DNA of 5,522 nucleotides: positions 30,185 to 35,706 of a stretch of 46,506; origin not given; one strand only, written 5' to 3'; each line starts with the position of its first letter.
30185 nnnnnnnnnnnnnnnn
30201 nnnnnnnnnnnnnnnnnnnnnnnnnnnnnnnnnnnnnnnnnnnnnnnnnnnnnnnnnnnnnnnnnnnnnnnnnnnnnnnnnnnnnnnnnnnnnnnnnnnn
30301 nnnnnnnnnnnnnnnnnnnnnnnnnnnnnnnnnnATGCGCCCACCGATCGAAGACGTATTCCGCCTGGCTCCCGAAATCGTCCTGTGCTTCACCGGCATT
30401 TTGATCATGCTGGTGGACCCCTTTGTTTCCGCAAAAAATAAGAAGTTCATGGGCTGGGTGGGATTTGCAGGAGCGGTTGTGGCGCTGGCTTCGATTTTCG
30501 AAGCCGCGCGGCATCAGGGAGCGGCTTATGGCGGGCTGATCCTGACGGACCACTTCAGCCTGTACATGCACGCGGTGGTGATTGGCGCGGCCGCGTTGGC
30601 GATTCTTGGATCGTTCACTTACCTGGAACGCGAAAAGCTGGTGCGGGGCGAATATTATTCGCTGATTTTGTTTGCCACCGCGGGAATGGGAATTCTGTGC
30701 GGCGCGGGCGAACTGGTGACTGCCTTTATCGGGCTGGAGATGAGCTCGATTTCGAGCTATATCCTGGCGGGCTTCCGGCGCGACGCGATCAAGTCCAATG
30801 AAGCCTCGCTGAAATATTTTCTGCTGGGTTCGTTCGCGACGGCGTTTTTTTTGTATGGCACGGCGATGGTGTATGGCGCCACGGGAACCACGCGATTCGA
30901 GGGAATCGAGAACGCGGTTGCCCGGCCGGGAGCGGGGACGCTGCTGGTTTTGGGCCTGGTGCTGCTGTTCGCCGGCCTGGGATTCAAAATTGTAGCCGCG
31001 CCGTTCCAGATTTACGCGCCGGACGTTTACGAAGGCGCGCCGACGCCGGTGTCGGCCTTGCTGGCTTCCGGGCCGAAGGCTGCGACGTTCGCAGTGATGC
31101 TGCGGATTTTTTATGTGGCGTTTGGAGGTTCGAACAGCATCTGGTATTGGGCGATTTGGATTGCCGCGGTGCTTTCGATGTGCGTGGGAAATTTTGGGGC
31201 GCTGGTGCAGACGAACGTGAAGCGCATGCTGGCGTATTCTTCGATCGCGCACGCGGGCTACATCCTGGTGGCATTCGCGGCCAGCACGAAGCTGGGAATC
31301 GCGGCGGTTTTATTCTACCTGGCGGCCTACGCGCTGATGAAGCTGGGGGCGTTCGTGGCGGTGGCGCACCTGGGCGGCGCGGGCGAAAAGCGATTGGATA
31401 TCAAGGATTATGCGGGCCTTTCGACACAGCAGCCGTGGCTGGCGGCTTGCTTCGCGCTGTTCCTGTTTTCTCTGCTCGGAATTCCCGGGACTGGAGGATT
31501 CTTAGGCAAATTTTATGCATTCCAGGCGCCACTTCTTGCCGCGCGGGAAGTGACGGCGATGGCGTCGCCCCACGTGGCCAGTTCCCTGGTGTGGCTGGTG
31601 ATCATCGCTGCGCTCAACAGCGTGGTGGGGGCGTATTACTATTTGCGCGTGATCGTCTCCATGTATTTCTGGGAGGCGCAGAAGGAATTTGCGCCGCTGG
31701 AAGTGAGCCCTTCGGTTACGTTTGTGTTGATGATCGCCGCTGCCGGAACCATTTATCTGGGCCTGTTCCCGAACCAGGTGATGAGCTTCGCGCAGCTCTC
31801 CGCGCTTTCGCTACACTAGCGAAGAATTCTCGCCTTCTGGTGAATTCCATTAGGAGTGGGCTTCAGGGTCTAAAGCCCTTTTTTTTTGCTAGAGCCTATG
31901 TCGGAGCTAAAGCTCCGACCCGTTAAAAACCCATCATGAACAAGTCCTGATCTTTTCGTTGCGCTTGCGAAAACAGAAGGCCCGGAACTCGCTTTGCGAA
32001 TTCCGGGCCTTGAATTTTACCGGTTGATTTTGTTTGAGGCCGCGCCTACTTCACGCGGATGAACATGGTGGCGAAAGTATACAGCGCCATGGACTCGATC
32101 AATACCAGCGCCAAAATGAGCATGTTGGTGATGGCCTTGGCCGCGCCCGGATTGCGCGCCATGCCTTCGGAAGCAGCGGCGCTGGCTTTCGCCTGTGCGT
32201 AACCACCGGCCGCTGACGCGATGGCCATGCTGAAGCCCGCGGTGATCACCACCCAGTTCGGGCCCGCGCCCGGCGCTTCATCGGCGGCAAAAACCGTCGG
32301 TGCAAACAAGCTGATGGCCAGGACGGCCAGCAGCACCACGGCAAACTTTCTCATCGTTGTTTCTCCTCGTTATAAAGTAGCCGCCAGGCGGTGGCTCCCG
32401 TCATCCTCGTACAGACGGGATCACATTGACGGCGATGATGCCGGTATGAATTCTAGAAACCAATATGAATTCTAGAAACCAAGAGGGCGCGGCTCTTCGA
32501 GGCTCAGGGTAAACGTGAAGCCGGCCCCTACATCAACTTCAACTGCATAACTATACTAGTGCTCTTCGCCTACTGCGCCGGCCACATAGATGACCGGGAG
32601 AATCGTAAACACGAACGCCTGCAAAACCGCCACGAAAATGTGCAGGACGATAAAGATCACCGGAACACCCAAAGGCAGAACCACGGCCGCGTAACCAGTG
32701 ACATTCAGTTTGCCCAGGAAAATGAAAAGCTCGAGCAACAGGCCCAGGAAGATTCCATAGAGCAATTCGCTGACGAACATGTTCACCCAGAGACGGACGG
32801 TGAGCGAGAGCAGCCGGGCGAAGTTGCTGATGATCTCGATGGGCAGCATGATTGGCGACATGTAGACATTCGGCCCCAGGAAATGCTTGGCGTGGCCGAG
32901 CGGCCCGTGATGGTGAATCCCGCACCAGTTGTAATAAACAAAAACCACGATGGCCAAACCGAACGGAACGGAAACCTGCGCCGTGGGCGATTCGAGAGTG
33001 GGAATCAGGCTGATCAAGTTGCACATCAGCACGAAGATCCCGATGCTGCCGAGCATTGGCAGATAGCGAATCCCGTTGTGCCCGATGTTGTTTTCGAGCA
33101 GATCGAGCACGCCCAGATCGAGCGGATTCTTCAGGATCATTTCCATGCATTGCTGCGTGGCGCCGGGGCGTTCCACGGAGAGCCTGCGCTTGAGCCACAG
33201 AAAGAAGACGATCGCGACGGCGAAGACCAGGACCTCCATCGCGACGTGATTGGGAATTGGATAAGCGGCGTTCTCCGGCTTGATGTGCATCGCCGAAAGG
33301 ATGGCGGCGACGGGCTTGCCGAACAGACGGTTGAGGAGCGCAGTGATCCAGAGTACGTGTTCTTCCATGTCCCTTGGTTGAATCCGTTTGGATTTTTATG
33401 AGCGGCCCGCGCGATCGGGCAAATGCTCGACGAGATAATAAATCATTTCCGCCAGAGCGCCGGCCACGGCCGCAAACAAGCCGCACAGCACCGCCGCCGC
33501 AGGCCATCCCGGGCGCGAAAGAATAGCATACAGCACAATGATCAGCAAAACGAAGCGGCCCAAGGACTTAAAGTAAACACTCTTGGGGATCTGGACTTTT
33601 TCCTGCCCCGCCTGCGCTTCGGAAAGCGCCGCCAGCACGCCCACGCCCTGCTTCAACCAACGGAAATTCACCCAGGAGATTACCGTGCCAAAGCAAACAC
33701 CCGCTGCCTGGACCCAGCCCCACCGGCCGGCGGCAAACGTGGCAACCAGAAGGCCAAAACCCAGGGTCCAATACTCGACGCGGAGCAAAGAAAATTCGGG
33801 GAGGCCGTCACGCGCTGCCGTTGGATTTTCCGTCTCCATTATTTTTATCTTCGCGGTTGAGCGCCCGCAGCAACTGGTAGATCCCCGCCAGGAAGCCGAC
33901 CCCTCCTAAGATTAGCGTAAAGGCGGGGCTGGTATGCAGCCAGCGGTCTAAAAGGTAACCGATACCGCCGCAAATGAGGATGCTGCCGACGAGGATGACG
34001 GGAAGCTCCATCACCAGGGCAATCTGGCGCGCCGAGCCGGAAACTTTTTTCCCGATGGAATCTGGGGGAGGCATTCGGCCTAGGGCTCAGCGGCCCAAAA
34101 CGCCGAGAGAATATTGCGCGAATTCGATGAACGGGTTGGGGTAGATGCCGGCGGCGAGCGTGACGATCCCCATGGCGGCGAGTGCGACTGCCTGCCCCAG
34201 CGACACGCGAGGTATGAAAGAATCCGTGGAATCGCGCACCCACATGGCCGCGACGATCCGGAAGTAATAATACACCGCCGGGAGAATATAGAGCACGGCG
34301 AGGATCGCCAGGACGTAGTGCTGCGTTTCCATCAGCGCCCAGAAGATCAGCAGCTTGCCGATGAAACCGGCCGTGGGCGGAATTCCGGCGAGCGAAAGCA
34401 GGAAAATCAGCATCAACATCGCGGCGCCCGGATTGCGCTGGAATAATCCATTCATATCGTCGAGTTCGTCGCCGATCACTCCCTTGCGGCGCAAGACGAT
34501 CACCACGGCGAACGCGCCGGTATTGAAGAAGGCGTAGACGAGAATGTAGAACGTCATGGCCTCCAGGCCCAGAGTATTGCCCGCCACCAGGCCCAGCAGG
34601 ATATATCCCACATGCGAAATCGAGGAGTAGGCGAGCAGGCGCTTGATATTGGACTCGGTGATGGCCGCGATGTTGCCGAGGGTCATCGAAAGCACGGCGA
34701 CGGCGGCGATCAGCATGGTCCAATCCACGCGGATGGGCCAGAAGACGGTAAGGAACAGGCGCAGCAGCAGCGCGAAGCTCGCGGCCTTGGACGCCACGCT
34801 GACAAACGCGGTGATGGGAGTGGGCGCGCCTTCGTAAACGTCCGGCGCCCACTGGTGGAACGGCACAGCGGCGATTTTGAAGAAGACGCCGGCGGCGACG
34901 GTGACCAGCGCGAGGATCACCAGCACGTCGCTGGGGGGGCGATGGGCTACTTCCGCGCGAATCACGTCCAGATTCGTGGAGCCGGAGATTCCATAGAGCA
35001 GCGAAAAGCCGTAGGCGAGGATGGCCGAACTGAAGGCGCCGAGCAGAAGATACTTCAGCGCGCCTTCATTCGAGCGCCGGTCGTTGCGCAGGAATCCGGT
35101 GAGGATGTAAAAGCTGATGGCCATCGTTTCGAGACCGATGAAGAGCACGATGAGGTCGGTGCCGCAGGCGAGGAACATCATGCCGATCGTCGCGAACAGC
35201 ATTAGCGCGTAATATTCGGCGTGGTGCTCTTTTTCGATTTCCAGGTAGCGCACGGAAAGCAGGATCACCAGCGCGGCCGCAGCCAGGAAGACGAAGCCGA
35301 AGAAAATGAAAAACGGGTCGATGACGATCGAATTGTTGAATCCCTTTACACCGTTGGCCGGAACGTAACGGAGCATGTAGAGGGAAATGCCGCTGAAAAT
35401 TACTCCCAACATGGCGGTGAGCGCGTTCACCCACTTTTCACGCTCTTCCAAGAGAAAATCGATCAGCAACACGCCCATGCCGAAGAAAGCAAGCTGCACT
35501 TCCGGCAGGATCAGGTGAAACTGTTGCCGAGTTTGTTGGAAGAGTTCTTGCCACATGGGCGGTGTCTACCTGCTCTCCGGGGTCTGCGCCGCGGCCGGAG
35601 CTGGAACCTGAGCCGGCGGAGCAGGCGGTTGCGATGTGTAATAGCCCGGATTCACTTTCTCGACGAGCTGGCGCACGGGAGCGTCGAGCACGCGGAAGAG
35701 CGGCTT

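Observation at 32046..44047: Nine-gene nuo operon 2 (A-C-D-H-J-K-L-M-N), also lacking B and I, running directly into atpZ-atpI-atpB-atpE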

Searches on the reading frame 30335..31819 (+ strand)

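Call 6: search_protein_families(library=pfam, proteins=[window:30335-31819:+])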
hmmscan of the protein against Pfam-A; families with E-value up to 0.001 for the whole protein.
window:30335-31819:+ (494 aa): 1 family
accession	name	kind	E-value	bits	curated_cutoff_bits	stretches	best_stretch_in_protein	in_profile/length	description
PF00361.26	Proton_antipo_M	-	8e-72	242.4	21.5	1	124-410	1-286/294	NADH:quinone oxidoreductase/Mrp antiporter, TM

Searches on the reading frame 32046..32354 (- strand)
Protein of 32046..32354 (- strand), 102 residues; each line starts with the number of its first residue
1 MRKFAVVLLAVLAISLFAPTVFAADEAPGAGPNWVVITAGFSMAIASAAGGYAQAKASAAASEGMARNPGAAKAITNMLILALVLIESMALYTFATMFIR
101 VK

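Call 3: search_protein_families(library=pfam, proteins=[window:32046-32354:-])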
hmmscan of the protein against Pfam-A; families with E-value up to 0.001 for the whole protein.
window:32046-32354:- (102 aa): 1 family
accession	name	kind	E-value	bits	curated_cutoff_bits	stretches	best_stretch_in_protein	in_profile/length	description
PF00137.26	ATP-synt_C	-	1.8e-10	41.3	24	1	37-99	1-59/60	ATP synthase subunit C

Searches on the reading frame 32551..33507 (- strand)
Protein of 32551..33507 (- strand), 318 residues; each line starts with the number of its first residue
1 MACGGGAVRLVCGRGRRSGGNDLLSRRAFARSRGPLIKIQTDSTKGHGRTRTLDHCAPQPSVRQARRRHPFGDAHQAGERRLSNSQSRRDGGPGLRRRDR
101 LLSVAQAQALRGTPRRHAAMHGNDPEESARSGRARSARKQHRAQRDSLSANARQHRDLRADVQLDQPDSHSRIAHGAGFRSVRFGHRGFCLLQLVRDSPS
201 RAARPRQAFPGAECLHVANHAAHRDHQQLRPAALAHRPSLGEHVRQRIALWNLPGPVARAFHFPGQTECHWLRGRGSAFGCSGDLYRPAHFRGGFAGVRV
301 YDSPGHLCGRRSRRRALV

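Call 3: search_protein_families(library=pfam, proteins=[window:32551-33507:-])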
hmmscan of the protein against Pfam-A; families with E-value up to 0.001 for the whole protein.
window:32551-33507:- (318 aa): 0 families

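Call 5: search_protein_families(library=pfam, proteins=[window:32556-33368:-])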
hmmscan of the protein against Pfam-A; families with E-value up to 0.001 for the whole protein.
window:32556-33368:- (270 aa): 1 family
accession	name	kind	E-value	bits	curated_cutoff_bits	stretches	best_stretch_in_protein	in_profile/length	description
PF00119.25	ATP-synt_A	-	2.4e-45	155.5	33.9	1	44-262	3-216/217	ATP synthase A chain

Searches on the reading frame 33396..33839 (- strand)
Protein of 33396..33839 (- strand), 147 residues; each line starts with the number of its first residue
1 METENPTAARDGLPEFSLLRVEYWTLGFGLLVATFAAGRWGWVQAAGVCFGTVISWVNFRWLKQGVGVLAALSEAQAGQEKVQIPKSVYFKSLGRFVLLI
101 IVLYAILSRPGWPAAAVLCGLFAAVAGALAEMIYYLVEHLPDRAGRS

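Call 3: search_protein_families(library=pfam, proteins=[window:33396-33839:-])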
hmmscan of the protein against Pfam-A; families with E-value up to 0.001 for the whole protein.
window:33396-33839:- (147 aa): 1 family
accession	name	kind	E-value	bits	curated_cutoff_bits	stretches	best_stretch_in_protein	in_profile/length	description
PF03899.21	ATP-synt_I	-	4.9e-09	37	25.1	1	23-122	4-99/99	ATP synthase I chain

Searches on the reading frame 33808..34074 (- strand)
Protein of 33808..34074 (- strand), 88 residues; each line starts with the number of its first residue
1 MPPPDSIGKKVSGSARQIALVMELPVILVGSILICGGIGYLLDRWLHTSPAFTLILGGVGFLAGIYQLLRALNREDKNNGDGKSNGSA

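Call 3: search_protein_families(library=pfam, proteins=[window:33808-34074:-])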
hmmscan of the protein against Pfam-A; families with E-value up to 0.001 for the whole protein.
window:33808-34074:- (88 aa): 1 family
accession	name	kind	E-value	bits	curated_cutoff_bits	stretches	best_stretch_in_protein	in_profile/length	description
PF09527.15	ATPase_gene1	-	1.2e-13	51.3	26.6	1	19-70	2-53/54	Putative F0F1-ATPase subunit Ca2+/Mg2+ transporter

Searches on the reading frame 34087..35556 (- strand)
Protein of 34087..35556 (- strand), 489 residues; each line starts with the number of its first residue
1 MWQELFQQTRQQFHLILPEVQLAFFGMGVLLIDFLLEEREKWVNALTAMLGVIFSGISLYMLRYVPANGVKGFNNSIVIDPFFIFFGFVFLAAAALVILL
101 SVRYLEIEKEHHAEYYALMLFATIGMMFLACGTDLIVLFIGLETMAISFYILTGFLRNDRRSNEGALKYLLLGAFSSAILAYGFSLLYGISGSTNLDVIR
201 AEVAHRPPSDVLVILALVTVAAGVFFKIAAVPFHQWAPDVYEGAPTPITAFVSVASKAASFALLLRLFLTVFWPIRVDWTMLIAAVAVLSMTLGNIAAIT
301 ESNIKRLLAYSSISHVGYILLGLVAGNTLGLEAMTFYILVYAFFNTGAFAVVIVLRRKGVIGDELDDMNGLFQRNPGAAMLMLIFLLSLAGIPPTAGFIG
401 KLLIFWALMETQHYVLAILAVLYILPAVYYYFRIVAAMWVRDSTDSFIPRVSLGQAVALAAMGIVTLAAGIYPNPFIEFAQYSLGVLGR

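Call 3: search_protein_families(library=pfam, proteins=[window:34087-35556:-])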
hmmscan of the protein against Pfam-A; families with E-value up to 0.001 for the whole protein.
window:34087-35556:- (489 aa): 1 family
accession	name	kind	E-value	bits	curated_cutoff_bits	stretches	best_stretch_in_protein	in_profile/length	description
PF00361.26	Proton_antipo_M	-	2e-75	254.2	21.5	1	133-421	2-288/294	NADH:quinone oxidoreductase/Mrp antiporter, TM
